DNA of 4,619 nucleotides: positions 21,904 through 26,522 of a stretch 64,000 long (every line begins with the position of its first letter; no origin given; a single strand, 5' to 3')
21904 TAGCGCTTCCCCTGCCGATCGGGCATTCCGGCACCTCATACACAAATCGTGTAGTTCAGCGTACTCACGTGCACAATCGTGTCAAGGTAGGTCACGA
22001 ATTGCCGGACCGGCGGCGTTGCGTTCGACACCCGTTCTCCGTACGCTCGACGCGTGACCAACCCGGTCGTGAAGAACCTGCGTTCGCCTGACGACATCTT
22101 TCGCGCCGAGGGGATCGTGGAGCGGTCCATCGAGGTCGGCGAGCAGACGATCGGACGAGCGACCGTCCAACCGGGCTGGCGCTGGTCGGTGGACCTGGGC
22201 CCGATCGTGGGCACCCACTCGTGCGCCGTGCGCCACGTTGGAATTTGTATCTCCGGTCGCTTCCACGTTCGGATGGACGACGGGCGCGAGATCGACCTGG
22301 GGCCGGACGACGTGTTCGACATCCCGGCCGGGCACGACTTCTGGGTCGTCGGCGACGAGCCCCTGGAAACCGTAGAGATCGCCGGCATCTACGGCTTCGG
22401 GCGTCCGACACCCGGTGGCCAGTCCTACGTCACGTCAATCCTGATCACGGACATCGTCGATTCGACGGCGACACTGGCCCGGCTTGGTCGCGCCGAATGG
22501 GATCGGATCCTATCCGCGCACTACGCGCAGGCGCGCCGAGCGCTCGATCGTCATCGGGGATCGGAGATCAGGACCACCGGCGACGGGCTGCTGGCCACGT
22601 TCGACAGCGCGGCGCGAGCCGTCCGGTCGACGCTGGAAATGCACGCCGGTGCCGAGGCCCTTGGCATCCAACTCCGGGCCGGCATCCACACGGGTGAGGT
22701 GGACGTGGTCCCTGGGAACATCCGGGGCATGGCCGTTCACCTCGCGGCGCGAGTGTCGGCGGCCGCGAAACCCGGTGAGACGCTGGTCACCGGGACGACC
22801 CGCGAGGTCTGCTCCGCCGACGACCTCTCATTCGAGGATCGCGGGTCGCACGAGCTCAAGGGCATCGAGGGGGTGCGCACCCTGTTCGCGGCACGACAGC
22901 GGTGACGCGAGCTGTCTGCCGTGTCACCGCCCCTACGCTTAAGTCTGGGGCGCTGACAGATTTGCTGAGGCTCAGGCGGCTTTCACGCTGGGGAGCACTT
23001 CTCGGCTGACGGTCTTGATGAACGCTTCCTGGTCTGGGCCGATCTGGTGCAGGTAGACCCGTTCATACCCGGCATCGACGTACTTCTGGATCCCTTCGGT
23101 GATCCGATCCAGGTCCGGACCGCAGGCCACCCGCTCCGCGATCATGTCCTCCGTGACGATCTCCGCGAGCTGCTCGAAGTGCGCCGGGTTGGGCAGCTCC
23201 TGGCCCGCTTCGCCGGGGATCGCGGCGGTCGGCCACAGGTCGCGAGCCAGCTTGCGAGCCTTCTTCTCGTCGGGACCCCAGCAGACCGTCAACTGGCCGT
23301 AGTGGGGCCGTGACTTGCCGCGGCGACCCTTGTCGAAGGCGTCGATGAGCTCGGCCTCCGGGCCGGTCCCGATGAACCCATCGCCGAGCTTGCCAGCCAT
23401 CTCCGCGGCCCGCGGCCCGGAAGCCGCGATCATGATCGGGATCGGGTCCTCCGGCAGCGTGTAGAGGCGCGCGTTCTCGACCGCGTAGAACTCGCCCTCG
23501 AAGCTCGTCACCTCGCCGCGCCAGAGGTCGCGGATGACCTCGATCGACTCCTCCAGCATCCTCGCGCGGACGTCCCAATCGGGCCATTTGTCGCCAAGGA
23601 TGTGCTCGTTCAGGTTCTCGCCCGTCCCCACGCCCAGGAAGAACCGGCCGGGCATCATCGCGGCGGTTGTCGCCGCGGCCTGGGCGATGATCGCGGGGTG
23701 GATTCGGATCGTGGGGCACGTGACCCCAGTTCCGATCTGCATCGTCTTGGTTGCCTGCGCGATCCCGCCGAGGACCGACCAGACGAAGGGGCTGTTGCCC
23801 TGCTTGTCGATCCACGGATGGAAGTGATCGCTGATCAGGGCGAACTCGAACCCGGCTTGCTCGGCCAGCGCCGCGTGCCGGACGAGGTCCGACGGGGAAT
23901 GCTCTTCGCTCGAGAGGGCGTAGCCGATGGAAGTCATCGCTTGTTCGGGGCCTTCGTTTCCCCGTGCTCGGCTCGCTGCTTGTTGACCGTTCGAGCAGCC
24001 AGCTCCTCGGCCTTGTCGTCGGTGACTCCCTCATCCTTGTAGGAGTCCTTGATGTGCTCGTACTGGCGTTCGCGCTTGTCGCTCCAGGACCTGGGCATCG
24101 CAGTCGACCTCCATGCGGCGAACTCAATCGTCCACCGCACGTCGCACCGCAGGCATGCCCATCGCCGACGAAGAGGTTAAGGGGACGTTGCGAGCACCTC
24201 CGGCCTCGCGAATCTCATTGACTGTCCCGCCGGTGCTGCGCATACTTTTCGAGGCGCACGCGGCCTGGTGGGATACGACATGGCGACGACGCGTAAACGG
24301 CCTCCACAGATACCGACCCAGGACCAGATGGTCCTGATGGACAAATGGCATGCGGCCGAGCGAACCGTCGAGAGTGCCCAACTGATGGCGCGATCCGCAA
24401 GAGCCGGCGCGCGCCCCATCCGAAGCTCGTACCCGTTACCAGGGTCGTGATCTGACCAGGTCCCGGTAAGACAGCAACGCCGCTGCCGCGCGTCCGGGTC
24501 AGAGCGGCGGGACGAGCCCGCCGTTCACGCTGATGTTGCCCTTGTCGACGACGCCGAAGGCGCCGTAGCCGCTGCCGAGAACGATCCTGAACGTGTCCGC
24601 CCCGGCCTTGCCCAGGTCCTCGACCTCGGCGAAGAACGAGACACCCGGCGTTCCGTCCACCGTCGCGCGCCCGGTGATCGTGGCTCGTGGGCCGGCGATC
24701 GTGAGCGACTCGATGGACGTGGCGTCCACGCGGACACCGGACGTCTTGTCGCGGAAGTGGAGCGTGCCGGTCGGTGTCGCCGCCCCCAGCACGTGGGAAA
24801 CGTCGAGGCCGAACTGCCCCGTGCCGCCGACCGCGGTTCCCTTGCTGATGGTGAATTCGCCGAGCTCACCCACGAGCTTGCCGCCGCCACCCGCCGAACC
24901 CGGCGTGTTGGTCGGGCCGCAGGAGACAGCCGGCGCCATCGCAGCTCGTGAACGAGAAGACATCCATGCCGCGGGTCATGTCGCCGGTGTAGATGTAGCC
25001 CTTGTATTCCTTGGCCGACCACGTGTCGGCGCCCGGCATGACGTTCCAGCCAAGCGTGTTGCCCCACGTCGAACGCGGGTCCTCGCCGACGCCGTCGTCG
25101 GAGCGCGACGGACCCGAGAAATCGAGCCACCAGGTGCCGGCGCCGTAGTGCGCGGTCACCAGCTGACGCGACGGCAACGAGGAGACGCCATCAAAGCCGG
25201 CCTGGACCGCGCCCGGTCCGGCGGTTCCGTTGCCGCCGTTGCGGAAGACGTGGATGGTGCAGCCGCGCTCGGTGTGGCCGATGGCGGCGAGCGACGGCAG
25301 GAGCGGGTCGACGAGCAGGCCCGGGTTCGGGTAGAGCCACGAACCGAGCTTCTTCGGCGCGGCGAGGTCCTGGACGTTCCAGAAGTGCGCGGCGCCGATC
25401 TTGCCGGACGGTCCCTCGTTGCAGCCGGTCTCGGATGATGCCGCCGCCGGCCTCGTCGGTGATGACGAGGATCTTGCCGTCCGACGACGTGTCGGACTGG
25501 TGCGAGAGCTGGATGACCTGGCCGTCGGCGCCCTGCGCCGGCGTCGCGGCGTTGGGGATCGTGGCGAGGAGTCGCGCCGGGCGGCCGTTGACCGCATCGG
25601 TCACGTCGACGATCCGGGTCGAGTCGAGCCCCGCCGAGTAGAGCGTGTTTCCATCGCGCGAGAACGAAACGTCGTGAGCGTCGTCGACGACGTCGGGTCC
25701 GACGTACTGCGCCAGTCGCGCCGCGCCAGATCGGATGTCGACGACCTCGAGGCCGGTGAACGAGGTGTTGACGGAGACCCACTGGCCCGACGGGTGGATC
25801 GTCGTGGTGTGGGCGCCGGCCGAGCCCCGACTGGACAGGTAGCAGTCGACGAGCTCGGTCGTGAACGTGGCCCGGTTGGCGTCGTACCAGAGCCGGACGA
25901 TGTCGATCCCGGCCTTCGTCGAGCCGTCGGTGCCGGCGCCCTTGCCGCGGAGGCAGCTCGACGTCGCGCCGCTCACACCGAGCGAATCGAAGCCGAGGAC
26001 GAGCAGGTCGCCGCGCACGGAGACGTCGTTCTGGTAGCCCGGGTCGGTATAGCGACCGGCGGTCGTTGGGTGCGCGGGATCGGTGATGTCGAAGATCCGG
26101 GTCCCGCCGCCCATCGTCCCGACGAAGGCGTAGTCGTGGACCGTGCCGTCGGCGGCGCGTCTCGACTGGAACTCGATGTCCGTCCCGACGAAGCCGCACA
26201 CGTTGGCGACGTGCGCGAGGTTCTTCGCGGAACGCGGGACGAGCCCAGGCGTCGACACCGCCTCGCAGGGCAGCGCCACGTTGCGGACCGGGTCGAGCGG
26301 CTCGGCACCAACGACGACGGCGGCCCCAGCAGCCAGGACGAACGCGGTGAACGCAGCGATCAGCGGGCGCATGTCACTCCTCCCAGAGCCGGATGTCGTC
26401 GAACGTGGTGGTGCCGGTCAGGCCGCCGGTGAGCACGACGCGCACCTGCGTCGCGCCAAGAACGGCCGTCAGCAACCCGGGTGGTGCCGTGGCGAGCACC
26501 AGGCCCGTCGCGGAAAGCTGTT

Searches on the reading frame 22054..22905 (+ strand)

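Call 80: search_protein_families(library=pfam, proteins=[window:22054-22905:+], max_evalue=0.001)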
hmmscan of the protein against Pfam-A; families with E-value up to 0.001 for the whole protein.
window:22054-22905:+ (283 aa): 2 families
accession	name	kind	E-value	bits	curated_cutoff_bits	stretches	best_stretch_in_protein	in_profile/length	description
PF00211.25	Guanylate_cyc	-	1.2e-11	45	21.9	1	128-276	10-178/183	Adenylate and Guanylate cyclase catalytic domain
PF07883.17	Cupin_2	-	6.6e-06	26.2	27.2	1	58-109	17-69/70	Cupin domain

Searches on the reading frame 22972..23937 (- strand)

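Call 80: search_protein_families(library=pfam, proteins=[window:22972-23937:-], max_evalue=0.001)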
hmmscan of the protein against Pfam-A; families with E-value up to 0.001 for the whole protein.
window:22972-23937:- (321 aa): 1 family
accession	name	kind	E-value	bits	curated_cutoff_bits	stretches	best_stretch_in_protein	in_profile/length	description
PF00296.26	Bac_luciferase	-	4.6e-57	194.2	27.9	1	8-292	15-313/314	Luciferase-like monooxygenase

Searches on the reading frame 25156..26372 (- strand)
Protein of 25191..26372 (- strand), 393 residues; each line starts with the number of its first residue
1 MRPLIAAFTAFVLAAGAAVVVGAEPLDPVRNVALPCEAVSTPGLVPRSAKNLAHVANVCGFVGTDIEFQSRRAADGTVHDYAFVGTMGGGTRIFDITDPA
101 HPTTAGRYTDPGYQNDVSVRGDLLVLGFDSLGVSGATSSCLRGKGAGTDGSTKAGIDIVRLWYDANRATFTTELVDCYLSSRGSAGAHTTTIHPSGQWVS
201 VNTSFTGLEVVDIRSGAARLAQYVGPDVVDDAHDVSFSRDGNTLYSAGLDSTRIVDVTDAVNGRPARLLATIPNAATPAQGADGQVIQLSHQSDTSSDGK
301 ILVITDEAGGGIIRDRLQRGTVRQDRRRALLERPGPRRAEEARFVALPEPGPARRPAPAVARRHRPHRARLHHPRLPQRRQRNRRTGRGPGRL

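Call 79: search_protein_families(library=pfam, proteins=[window:25191-26372:-, window:25156-26199:-], max_evalue=0.001)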
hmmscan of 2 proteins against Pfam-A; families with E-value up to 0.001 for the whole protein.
window:25191-26372:- (393 aa): 1 family
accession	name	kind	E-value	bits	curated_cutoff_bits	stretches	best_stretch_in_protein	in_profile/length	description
PF08309.17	LVIVD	-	6.4e-05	22.6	20.2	0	80-109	12-41/42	LVIVD repeat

window:25156-26199:- (347 aa): 0 families
